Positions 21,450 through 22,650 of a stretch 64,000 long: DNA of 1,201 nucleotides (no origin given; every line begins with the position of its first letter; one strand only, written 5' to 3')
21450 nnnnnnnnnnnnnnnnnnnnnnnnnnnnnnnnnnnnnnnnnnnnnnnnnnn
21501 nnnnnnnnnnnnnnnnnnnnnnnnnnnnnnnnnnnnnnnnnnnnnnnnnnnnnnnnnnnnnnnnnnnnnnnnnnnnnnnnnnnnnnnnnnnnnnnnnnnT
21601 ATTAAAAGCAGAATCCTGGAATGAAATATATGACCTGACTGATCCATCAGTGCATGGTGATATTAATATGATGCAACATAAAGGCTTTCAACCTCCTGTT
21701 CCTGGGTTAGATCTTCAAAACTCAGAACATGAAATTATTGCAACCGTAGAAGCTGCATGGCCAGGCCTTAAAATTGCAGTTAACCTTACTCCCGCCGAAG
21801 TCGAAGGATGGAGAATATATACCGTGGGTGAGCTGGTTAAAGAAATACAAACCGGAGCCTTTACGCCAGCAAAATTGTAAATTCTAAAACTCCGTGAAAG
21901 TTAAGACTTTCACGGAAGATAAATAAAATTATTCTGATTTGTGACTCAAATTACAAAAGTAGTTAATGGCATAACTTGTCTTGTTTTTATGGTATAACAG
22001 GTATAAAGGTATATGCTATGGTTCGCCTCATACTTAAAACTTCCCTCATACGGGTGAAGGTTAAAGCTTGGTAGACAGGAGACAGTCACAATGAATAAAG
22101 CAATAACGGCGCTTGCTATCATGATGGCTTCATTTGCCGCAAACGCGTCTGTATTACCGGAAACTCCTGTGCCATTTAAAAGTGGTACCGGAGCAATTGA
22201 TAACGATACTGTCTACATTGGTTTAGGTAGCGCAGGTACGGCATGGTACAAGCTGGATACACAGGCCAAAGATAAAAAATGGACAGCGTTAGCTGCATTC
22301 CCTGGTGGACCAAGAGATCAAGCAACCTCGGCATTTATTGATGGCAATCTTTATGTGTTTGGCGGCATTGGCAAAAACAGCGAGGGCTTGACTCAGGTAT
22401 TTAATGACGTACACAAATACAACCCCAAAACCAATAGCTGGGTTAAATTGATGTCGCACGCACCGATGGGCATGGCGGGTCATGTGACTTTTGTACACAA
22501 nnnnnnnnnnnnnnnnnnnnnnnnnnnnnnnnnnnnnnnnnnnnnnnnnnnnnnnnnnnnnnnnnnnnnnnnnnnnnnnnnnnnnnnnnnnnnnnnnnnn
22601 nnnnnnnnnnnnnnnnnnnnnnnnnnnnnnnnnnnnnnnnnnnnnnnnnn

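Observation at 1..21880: Three large defence modules packed head-to-tail next to nanM where K-12 has nanC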

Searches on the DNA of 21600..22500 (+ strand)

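Call 43: search_dna_similar(query=window:21600-22500:+, collection=ecoli_genomes, mode=near, max_rows=30)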
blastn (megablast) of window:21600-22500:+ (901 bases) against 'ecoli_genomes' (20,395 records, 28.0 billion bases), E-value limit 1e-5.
Records with a match: 5093; places in all: 5668; records where one place covers at least 80% of the query: 96.
Genomes with a match: 5088 of 5426; with a place that covers at least 80% of the query: 96. Places per genome that has any: lowest 1, median 1, highest 3. On chromosomes: 5660 places; on plasmids: 8.
Best place of each record, by identity: >=99% 1; 95-99% 5019; 90-95% 72; 80-90% 1.
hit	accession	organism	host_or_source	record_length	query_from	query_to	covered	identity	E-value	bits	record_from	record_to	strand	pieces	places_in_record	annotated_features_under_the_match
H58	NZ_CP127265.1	Escherichia coli TW14425 strain TW14425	Homo sapiens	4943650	1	901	100%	97.9%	0e+0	1559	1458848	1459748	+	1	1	nanM: N-acetylneuraminate epimerase | zorE: type II Zorya anti-phage system protein ZorE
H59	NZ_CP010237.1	Escherichia coli strain S43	not applicable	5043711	1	901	100%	97.7%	0e+0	1548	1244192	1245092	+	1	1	nanM: N-acetylneuraminate epimerase | zorE: type II Zorya anti-phage system protein ZorE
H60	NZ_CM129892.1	Escherichia coli strain MB06022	seawater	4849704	1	901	100%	97.7%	0e+0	1548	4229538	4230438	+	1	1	nanM: N-acetylneuraminate epimerase | zorE: type II Zorya anti-phage system protein ZorE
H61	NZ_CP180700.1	Escherichia coli strain CUPS05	Slaughterhouse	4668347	1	901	100%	96.0%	0e+0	1463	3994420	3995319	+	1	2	nanM: N-acetylneuraminate epimerase | zorE: type II Zorya anti-phage system protein ZorE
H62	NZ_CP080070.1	Escherichia coli strain 19SZHZ713Rt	Homo sapiens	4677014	1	901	100%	95.8%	0e+0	1452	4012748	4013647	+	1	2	nanM: N-acetylneuraminate epimerase | zorE: type II Zorya anti-phage system protein ZorE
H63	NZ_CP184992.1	Escherichia coli strain CUPS SST 5/1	Slaughterhouse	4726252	1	901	100%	95.8%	0e+0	1452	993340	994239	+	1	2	nanM: N-acetylneuraminate epimerase | zorE: type II Zorya anti-phage system protein ZorE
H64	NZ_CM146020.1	Escherichia coli strain XPF_3_complete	Pork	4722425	1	901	100%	95.8%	0e+0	1452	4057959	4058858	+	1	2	nanM: N-acetylneuraminate epimerase | zorE: type II Zorya anti-phage system protein ZorE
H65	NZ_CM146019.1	Escherichia coli strain YDMW_2_complete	Sewage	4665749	1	901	100%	95.8%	0e+0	1452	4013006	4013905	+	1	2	nanM: N-acetylneuraminate epimerase | zorE: type II Zorya anti-phage system protein ZorE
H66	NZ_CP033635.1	Escherichia coli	chicken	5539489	1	901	100%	95.0%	0e+0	1415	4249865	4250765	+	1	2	Kelch repeat-containing protein | zorE: type II Zorya anti-phage system protein ZorE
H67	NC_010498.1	Escherichia coli SMS-3-5 strain SMS-3-5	-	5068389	1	901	100%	95.0%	0e+0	1415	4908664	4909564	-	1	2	Kelch repeat-containing protein | zorE: type II Zorya anti-phage system protein ZorE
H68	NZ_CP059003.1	Escherichia coli strain 2D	Homo sapiens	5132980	1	901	100%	95.0%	0e+0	1415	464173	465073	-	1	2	Kelch repeat-containing protein | zorE: type II Zorya anti-phage system protein ZorE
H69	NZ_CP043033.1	Escherichia coli strain XDL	Homo sapiens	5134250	1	901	100%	95.0%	0e+0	1415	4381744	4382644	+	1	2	Kelch repeat-containing protein | zorE: type II Zorya anti-phage system protein ZorE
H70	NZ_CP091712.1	Escherichia coli strain KFu014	river water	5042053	1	901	100%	95.0%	0e+0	1415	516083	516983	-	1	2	Kelch repeat-containing protein | zorE: type II Zorya anti-phage system protein ZorE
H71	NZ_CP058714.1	Escherichia coli strain M172-1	Manis javanica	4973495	1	901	100%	95.0%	0e+0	1415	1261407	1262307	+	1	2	Kelch repeat-containing protein | zorE: type II Zorya anti-phage system protein ZorE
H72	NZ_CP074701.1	Escherichia coli strain 702/18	Homo sapiens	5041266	1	901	100%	95.0%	0e+0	1415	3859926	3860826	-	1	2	Kelch repeat-containing protein | zorE: type II Zorya anti-phage system protein ZorE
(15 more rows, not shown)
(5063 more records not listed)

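Call 45: get_annotated_region(hit=H67, flank=20000)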
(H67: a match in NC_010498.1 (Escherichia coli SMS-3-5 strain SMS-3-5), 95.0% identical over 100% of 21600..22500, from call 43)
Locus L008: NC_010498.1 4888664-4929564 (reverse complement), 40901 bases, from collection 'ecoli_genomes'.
description: Escherichia coli SMS-3-5, complete sequence
organism: Escherichia coli SMS-3-5 strain SMS-3-5 (NCBI taxid 439855)
replicon: chromosome; assembly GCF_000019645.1
host: -; source: -; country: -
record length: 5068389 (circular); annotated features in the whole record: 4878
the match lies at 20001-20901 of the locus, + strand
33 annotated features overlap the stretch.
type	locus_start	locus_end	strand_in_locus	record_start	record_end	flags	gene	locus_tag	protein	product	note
CDS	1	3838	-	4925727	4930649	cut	-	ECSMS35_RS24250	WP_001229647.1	class I SAM-dependent DNA methyltransferase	-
CDS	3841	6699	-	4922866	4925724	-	-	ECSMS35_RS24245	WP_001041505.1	DEAD/DEAH box helicase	-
CDS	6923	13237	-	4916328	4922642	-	-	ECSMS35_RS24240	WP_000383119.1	DEAD/DEAH box helicase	-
CDS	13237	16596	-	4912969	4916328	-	-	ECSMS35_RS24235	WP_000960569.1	STY4851/ECs_5259 family protein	-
CDS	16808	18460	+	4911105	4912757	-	zorA2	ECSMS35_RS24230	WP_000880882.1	type II Zorya anti-phage system protein ZorA2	-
CDS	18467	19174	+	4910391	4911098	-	zorB2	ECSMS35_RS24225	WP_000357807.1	type II Zorya anti-phage system protein ZorB2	-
CDS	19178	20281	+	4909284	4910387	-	zorE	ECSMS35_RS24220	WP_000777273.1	type II Zorya anti-phage system protein ZorE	-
CDS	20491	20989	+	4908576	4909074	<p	-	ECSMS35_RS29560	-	Kelch repeat-containing protein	frameshifted; incomplete; partial in the middle of a contig; missing C-terminus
CDS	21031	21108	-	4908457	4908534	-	-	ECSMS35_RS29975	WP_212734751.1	hypothetical protein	-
CDS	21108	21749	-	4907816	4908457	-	-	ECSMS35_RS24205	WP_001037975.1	HNH endonuclease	-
CDS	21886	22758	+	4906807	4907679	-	-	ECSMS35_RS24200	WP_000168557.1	phosphorothioated DNA-binding restriction endonuclease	-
CDS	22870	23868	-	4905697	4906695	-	-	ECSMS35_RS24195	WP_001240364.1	hypothetical protein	-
CDS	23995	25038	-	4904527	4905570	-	-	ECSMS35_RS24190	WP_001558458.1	Wadjet anti-phage system protein JetD domain-containing protein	-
CDS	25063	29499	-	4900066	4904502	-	-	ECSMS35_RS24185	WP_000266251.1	hypothetical protein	-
CDS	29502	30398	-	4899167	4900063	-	-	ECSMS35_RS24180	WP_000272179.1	hypothetical protein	-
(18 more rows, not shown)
